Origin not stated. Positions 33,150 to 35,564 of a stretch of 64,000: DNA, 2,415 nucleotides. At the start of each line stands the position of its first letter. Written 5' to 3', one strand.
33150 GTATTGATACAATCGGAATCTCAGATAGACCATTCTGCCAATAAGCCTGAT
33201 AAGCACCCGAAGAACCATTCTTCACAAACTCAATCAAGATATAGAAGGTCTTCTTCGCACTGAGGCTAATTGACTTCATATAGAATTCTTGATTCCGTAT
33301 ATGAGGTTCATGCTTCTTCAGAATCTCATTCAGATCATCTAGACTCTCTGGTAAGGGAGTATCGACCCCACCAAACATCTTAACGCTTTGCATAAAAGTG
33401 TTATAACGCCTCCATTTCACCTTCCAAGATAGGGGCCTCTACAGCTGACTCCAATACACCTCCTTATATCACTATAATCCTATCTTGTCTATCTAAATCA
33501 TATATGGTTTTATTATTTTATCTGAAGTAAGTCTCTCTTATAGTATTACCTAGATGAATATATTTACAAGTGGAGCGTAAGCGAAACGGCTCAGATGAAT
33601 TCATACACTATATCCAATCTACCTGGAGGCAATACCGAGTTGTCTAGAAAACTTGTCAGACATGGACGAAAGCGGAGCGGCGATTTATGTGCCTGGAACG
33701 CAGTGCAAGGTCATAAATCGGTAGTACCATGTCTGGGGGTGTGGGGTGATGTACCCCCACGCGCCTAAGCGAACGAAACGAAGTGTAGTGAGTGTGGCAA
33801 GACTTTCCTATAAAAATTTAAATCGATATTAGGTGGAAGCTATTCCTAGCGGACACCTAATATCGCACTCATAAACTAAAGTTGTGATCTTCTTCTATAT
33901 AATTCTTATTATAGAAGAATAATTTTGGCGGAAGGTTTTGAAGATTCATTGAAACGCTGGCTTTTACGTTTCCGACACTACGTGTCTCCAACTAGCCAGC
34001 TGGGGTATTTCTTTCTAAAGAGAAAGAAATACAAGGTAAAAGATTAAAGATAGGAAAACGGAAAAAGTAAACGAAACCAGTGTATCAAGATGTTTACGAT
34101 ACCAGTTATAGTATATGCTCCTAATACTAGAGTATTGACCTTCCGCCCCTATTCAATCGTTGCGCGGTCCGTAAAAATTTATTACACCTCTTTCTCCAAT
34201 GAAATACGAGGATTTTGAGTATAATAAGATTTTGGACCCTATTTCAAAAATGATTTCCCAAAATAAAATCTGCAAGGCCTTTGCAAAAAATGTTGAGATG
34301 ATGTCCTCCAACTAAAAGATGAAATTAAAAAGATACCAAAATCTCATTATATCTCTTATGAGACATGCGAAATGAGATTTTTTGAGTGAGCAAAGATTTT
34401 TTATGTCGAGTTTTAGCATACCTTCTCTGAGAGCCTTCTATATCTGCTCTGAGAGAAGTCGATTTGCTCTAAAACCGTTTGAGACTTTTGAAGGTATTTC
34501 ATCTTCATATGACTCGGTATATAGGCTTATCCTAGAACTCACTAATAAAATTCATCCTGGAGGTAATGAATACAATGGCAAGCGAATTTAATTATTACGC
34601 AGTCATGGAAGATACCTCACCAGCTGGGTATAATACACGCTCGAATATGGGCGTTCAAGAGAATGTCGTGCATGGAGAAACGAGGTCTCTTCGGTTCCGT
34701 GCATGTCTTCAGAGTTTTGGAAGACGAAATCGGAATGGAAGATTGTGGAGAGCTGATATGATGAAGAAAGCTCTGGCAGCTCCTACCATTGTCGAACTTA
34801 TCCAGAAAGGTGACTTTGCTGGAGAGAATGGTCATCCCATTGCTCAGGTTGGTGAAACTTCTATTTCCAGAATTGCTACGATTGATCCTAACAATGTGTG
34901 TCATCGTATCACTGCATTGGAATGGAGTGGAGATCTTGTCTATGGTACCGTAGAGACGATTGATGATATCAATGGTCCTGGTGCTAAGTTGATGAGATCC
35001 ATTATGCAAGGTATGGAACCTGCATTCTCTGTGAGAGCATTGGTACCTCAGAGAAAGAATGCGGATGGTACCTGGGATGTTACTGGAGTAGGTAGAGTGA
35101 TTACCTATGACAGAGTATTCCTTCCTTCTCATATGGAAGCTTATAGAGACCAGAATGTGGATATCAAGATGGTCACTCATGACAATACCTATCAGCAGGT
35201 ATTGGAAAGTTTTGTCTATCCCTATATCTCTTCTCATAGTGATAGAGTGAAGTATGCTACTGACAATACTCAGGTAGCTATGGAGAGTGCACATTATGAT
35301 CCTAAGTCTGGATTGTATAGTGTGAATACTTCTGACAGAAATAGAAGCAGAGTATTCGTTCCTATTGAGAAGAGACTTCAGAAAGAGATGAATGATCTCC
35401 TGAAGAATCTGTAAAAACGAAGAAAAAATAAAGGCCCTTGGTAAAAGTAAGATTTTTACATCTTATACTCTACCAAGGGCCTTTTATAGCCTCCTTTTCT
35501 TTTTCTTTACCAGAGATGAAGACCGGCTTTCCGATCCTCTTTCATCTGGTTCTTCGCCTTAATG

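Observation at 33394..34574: Divergent 1.2-kb intergenic region without ORFs carrying two compact structured domains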

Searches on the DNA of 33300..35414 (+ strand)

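Call 4: search_rna_families(source=window, start=33300, end=34700, threshold=evalue, max_evalue=10, show_alignments=3)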
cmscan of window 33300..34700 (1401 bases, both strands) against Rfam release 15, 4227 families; matches with E-value up to 10: 6.
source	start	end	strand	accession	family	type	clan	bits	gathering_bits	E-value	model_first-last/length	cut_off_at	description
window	33885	33928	-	RF02584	KRAS_3UTR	Cis-reg;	-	33.2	49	0.089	1-49/49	no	KRAS 3' UTR cis-regulatory element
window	34188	34269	+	RF02109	DLEU2_5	Gene; lncRNA;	-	18.1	40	3.7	1-84/84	no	Deleted in lymphocytic leukemia 2 conserved region 5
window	34407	34476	+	RF00728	mir-81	Gene; miRNA;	CL00091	17.7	54.5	0.94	1-89/89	no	mir-81 microRNA precursor family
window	33729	33792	+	RF01759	sucC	Cis-reg;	-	14.5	50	9.4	1-70/70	no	sucC RNA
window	34303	34450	+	RF00007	U12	Gene; snRNA; splicing;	CL00006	13.4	53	9.3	1-151/151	no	U12 minor spliceosomal RNA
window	34186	34272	-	RF00012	U3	Gene; snRNA; snoRNA; CD-box;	CL00100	12.6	34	5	1-219/219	no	Small nucleolar RNA U3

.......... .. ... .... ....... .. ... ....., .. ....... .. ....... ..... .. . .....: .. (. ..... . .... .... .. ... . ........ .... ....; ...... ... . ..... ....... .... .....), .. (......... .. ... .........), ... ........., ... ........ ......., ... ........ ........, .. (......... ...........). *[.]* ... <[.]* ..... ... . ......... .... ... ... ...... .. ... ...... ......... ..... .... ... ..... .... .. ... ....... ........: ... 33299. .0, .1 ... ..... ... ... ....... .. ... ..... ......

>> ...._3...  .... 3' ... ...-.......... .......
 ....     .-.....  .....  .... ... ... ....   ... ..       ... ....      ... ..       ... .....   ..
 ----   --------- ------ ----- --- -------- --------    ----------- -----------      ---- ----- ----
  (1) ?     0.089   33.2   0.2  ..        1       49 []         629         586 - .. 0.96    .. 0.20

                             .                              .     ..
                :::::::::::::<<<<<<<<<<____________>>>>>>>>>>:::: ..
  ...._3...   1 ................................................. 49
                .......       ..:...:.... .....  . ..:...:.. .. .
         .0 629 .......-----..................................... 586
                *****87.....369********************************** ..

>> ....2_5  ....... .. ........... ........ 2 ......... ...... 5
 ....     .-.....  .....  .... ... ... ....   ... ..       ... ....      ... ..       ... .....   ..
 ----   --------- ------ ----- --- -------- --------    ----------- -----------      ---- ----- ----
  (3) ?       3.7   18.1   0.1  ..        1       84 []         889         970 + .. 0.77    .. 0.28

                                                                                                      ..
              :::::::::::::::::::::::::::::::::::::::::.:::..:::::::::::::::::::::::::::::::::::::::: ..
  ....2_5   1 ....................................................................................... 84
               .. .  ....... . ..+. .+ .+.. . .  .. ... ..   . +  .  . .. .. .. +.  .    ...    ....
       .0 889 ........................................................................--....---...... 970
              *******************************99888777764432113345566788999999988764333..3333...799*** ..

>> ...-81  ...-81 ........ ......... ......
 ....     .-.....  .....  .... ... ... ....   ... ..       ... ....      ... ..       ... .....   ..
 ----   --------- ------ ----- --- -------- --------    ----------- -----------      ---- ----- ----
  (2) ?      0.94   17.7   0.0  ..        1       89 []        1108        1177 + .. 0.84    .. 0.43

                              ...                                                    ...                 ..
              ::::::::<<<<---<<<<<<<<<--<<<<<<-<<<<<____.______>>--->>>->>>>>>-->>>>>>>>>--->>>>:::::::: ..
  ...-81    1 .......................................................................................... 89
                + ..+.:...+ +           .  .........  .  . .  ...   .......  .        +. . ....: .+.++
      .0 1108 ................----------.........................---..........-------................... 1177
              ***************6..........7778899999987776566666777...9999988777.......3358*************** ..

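Call 5: search_dna_similar(query=window:33394-34574:+, collection=phages, mode=distant, max_rows=40)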
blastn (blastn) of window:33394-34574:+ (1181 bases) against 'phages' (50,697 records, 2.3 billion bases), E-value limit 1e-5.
No match.

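Call 70: build_rna_model(alignment_id=A6)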
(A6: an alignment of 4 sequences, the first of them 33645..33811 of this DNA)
Model R1 built from alignment A6 (4 sequences, 169 columns); structure: RNAalifold consensus.
model positions 167; base pairs 55; branch points 3; effective number of sequences 0.61; information 0.589 bits per position. Calibrated on 0.2 Mb of random sequence (short: E-values are rough).
structure used (alignment columns):
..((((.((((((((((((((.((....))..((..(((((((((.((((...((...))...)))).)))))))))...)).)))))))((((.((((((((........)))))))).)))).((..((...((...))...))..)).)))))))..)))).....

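Call 72: search_with_rna_model(model_id=R1, sources=[window, L001, L005, L006, L017, L018, L019, L021, L022, L026, L027, L028, L029, L030, L031, L032, L033, L034, L035, L036, L037, L038, L039, L040, L041, L042, L043, L044, L045, L046, L047, L048, L049, L050, L051, L052, L053, L054, L055, L056, L057, L058, L059, L060, L061, L062, L063, L064, L065, L066, L067, L068, L069, L070, L071, L072, L073, L074, L075, L076, L077, L078, L079, L080, L081, L082, L083], max_evalue=10)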
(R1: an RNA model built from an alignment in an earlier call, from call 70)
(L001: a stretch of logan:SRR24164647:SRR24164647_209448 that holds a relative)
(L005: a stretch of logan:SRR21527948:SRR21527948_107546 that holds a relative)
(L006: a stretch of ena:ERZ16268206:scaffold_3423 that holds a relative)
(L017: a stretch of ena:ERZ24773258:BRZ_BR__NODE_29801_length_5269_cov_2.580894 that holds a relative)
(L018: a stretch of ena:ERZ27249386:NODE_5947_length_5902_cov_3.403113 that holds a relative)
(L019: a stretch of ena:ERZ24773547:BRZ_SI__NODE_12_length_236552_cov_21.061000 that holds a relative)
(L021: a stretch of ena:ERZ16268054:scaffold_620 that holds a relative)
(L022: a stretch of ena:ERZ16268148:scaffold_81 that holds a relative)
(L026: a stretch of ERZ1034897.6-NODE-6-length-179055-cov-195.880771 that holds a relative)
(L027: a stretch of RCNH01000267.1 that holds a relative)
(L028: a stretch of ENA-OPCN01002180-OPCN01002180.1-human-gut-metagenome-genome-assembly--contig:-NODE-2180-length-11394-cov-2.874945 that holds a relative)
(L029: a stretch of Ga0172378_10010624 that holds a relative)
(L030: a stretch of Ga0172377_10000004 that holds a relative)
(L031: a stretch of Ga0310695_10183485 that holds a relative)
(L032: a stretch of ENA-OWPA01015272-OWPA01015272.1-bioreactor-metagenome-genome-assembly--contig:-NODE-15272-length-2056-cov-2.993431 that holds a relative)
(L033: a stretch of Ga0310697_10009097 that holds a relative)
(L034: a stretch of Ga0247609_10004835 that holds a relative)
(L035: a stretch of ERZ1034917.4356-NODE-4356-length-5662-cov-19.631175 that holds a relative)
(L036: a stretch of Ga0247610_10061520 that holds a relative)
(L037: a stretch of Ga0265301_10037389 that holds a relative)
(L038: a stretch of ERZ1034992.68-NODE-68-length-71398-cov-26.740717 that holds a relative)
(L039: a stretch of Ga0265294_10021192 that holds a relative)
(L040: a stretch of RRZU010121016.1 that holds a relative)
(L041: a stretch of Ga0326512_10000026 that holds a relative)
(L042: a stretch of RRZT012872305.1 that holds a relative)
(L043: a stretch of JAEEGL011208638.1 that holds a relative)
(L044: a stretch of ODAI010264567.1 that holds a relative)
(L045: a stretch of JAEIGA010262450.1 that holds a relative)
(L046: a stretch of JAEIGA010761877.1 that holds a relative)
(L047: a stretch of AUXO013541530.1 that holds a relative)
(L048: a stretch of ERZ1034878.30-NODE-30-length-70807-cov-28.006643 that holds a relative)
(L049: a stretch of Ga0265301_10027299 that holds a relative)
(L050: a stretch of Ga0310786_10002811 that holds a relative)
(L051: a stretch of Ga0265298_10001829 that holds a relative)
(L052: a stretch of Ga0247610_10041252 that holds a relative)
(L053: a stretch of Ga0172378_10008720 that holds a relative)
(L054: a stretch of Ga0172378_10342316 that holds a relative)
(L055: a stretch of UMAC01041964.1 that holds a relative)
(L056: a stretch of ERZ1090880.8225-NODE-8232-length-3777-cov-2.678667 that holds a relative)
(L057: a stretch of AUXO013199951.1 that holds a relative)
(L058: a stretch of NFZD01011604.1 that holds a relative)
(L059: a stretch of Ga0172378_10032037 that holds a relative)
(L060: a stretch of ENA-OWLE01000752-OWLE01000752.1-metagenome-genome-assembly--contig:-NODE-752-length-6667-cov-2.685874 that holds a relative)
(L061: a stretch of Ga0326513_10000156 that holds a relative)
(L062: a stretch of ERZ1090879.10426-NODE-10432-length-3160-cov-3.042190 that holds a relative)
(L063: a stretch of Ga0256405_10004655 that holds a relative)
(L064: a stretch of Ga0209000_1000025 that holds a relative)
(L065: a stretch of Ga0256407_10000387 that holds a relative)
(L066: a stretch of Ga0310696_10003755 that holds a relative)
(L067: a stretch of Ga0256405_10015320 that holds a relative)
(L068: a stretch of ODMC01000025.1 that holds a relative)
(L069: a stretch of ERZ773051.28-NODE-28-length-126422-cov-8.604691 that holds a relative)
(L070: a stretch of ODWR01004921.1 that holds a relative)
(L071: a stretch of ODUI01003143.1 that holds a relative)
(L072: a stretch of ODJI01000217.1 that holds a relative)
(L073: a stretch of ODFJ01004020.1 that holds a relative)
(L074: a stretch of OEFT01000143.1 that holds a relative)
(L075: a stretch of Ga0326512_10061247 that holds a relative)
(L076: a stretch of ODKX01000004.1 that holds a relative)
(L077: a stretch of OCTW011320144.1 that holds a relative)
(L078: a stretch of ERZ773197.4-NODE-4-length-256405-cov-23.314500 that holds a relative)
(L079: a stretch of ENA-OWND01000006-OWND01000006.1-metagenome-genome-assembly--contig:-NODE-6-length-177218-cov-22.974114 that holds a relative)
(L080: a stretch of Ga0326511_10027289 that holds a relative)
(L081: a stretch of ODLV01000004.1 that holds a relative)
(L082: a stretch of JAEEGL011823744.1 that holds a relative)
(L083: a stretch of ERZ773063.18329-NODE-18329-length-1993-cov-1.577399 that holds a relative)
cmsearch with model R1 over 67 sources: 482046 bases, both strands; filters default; matches with E-value up to 10: 1.
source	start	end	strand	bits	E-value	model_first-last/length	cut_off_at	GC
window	33646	33812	+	206.8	2e-50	1-167/167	no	0.51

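Call 87: search_rna_families(sources=[L001, L005, L017, L018, L023, L026, L027, L019, L033], threshold=gathering)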
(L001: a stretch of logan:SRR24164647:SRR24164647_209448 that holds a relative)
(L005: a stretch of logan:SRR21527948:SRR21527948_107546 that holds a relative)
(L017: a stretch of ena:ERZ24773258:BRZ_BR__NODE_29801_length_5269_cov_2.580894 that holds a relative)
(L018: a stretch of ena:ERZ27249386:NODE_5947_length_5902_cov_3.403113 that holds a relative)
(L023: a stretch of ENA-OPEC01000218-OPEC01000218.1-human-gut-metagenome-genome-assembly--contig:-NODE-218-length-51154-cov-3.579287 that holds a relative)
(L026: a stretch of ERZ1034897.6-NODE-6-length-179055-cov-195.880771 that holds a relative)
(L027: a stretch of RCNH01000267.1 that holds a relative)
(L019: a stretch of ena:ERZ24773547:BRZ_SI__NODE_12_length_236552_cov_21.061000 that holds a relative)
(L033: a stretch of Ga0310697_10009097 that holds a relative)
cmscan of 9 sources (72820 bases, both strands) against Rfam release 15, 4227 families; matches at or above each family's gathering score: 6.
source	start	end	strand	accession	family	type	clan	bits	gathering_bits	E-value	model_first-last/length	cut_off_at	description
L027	3747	3818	+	RF00005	tRNA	Gene; tRNA;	CL00001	72.9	29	5.6e-14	1-71/71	no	tRNA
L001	9685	9760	-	RF00005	tRNA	Gene; tRNA;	CL00001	62.4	29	4.4e-11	1-71/71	no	tRNA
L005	9877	9952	-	RF00005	tRNA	Gene; tRNA;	CL00001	57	29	1.4e-09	1-71/71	no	tRNA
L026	1738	1822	+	RF00005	tRNA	Gene; tRNA;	CL00001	56.6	29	1.7e-09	1-71/71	no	tRNA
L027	3646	3717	+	RF00005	tRNA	Gene; tRNA;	CL00001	55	29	4.7e-09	1-71/71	no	tRNA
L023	7655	7738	-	RF00005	tRNA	Gene; tRNA;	CL00001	45.8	29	1.6e-06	1-71/71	no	tRNA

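Call 90: search_with_rna_model(model_id=R1, sources=[L087, L088, L089, L090, L091, L092, L093, L094, L095, L096, L007, L008, L023, L024, window], max_evalue=1, make_alignment=true)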
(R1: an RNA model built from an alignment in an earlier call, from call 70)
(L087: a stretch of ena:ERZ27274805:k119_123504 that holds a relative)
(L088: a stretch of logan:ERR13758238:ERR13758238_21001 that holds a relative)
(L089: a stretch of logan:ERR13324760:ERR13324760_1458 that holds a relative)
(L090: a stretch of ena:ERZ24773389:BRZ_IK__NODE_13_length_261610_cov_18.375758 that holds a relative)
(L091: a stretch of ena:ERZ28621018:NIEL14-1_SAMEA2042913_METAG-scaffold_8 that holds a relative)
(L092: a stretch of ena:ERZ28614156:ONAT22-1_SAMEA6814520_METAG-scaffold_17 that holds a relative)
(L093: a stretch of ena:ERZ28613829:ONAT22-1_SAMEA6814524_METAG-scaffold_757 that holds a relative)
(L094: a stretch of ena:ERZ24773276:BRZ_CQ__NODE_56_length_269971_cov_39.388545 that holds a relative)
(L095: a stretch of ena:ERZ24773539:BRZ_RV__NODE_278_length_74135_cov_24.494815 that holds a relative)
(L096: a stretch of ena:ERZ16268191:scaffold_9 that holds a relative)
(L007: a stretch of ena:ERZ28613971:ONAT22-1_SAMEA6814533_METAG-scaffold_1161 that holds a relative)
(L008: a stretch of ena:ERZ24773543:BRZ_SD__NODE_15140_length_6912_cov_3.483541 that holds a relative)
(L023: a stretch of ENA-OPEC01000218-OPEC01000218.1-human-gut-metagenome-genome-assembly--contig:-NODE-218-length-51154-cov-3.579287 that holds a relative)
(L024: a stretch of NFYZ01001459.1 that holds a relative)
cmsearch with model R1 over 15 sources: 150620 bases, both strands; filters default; matches with E-value up to 1: 14.
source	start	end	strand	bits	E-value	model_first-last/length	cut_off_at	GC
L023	3272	3438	+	207.5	4.2e-51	1-167/167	no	0.52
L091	1572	1738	+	206.8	6.4e-51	1-167/167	no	0.51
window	33646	33812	+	206.8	6.4e-51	1-167/167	no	0.51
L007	3071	3237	+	205.3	1.5e-50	1-167/167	no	0.52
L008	1765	1931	+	205.3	1.5e-50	1-167/167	no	0.52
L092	1571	1737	+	202.5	8.1e-50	1-167/167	no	0.52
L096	1781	1947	+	199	6.3e-49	1-167/167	no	0.53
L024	1067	1234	+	198.4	9e-49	1-167/167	no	0.51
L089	1574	1740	+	198.2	1e-48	1-167/167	no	0.49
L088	1767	1937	+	189.3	1.9e-46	1-167/167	no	0.51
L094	1574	1738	+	186.4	1.1e-45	1-167/167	no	0.53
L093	1781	1937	+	183.6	5.5e-45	1-167/167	no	0.52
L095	1781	1937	+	183.6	5.5e-45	1-167/167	no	0.52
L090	1579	1736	+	176.9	2.8e-43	1-167/167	no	0.53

Alignment A7: 14 matches aligned to the model, 175 columns, each read 5' to 3' on its own strand. Consensus structure (alignment columns), stored with it:
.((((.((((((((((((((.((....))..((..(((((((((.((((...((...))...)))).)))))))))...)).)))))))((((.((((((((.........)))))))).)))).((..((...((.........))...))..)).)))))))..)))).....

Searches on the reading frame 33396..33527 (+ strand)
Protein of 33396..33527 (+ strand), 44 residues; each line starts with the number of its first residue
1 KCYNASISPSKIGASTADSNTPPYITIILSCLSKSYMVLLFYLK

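Call 40: search_protein_families(library=pfam, proteins=[window:33396-33527:+], max_evalue=1)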
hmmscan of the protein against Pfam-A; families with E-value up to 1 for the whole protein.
seq(44 aa): 0 families

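Call 41: search_protein_families(library=phrogs, proteins=[window:33396-33527:+], max_evalue=1)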
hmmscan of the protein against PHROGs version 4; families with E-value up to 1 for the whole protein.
seq(44 aa): 0 families
